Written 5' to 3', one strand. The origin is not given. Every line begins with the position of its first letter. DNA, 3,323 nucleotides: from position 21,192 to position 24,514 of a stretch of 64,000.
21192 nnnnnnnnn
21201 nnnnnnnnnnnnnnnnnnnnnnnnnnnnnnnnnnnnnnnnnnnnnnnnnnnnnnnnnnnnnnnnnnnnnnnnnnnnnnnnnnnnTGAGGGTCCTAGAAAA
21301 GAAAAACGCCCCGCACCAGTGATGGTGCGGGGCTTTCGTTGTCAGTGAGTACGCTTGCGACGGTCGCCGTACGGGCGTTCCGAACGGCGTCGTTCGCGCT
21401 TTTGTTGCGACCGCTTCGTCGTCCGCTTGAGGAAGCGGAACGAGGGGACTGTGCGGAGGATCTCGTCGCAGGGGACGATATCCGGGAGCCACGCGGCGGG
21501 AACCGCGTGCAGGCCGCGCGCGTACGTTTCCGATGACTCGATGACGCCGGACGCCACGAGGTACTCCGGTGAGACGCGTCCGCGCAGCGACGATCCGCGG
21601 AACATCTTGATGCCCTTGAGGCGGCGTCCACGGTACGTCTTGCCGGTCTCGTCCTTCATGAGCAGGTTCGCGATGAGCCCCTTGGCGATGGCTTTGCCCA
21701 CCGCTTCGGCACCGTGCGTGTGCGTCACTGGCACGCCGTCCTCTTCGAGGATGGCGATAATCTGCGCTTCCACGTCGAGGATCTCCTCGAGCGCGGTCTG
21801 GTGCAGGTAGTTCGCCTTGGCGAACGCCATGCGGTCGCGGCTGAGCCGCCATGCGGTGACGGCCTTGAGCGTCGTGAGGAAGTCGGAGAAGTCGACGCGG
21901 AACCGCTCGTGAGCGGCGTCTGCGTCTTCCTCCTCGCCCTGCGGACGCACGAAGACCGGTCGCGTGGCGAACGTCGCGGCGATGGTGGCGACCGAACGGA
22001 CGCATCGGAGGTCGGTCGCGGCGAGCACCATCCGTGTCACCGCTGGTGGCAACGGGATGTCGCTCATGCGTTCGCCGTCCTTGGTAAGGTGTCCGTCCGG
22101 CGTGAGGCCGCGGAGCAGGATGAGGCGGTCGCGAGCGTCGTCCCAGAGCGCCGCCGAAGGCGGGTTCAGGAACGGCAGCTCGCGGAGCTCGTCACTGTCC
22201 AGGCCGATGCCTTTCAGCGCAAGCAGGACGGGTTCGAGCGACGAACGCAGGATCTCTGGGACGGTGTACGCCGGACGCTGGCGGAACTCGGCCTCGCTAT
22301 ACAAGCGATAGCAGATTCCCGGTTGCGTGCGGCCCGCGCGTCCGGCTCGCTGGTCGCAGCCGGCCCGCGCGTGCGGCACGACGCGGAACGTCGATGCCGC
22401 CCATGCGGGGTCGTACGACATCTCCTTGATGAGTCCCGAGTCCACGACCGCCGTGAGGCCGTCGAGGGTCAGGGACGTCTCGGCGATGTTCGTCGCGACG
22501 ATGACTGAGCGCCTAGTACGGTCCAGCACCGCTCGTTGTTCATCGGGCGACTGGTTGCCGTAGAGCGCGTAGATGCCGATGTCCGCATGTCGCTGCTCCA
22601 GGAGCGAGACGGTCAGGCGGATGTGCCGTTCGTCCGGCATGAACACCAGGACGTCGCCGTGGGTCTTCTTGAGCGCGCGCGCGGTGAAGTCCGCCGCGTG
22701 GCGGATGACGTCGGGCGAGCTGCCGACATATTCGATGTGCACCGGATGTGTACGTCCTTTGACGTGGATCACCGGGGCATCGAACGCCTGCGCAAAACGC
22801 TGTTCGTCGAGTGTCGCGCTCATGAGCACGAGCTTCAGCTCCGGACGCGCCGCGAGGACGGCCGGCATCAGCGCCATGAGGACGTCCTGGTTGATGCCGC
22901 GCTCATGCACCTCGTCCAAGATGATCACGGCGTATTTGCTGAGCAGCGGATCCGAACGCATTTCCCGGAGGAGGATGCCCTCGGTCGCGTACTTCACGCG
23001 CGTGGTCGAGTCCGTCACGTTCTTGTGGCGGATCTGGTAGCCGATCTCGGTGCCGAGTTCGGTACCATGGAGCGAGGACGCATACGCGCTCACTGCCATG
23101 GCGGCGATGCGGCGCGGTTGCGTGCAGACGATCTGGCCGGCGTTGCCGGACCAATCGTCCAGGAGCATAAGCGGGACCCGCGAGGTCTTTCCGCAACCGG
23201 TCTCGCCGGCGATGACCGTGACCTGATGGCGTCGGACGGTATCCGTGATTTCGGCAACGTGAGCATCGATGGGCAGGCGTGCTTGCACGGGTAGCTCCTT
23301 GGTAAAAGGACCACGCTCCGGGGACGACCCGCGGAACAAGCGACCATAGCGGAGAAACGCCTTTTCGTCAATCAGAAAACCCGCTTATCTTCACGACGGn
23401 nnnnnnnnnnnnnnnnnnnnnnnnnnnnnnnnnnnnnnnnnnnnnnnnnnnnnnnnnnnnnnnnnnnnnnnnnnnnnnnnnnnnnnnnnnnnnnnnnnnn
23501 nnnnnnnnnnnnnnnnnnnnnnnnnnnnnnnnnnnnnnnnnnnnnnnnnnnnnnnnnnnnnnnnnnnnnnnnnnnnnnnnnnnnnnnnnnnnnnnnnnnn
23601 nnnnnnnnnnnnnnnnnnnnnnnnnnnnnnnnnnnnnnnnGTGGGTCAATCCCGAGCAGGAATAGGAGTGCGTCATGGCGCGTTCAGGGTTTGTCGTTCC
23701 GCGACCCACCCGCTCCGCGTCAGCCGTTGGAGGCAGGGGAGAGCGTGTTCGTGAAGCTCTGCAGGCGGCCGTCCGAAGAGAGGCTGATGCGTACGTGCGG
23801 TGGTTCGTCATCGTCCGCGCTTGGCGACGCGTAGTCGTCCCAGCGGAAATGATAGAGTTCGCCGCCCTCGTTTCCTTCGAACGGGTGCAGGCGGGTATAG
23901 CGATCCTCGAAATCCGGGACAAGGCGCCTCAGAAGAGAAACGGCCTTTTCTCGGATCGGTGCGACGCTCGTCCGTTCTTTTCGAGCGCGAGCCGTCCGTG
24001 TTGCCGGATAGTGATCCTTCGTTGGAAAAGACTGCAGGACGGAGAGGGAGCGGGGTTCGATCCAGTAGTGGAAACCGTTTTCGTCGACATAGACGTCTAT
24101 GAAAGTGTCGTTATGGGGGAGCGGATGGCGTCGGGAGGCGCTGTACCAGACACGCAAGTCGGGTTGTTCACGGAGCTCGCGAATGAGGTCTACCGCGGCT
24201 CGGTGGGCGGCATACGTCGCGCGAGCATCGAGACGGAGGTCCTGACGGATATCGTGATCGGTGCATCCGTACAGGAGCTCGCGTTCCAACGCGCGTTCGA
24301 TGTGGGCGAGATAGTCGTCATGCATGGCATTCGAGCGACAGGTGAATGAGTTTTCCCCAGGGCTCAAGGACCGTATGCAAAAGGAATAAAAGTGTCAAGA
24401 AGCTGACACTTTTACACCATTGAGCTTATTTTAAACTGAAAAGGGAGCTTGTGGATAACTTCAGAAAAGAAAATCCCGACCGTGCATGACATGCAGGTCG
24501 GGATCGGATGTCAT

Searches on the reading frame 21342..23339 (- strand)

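Call 3: search_protein_families(library=pfam, proteins=[window:21342-23339:-], max_evalue=1)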
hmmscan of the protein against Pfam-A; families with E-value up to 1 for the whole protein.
window:21342-23339:- (665 aa): 9 families
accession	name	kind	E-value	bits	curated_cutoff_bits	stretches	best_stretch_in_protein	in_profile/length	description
PF00271.37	Helicase_C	-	5.6e-12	46.3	23.5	1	223-338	11-109/110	Helicase conserved C-terminal domain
PF00270.35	DEAD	-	1.6e-11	44.7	26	1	35-179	11-162/167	DEAD/DEAH box helicase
PF07717.22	OB_NTP_bind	-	2.6e-06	28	29.5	1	549-623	3-81/83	Oligonucleotide/oligosaccharide-binding (OB)-fold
PF21010.2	HA2_C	-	3.6e-06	27.8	21.3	1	431-489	1-76/77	Helicase associated domain (HA2), ratchet-like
PF13401.12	AAA_22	-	0.0026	18.5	27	1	37-157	4-104/130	AAA domain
PF04408.29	HA2_N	-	0.0063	17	21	1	406-430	5-29/29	Helicase associated domain (HA2), winged-helix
PF00005.33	ABC_tran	-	0.029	15.4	25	1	31-73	4-45/137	ABC transporter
PF04851.21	ResIII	-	0.036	14.4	22.5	1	36-177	21-162/164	Type III restriction enzyme, res subunit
PF20720.3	nSTAND3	-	0.13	12.4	27.2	1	30-60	9-39/155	Novel STAND NTPase 3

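Call 4: search_protein_families(library=ncbifam, proteins=[window:21342-23339:-], max_evalue=1)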
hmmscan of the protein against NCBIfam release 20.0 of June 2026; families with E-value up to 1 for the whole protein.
window:21342-23339:- (665 aa): 7 families
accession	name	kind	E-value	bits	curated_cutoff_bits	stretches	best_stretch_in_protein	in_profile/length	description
TIGR01967.1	DEAH_box_HrpA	equivalog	7.9e-134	447.8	722.75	1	19-621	63-682/1284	ATP-dependent RNA helicase HrpA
NF008348.1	PRK11131.1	equivalog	1.4e-117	393.6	1400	1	16-618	61-682/1287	ATP-dependent RNA helicase HrpA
TIGR01970.1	DEAH_box_HrpB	equivalog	3.1e-103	346.7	546.15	1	22-461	1-446/825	ATP-dependent helicase HrpB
NF008662.0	PRK11664.1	equivalog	2.7e-86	290.6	1053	1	21-454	3-443/813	ATP-dependent helicase HrpB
TIGR01587.1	cas3_core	equivalog_domain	0.00052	19.2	102.45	1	135-183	124-170/358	CRISPR-associated helicase Cas3'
TIGR04121.1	DEXH_lig_assoc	equivalog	0.0029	15.4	850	1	122-186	127-193/804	ligase-associated DNA damage response DEXH box helicase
NF041815.1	Avs4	equivalog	0.41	7.7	1500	1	27-53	194-220/1579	AVAST type 4 anti-phage nuclease Avs4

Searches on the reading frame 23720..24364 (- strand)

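Call 9: search_protein_families(library=pfam, proteins=[window:23720-24364:-], max_evalue=0.001)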
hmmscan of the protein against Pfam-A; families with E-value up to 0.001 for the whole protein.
window:23720-24364:- (214 aa): 0 families

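Call 50: search_protein_families(library=pfam, proteins=[window:23720-24364:-], max_evalue=1)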
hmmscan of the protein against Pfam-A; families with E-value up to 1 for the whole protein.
window:23720-24364:- (214 aa): 2 families
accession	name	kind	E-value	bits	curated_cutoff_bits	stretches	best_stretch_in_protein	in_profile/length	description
PF20288.3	MC2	-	0.2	12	26.9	1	86-132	77-121/145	ABC-three component (ABC-3C) system Middle Component 2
PF02244.21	Propep_M14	-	0.22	12.1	22.1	1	57-96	10-43/73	Carboxypeptidase activation peptide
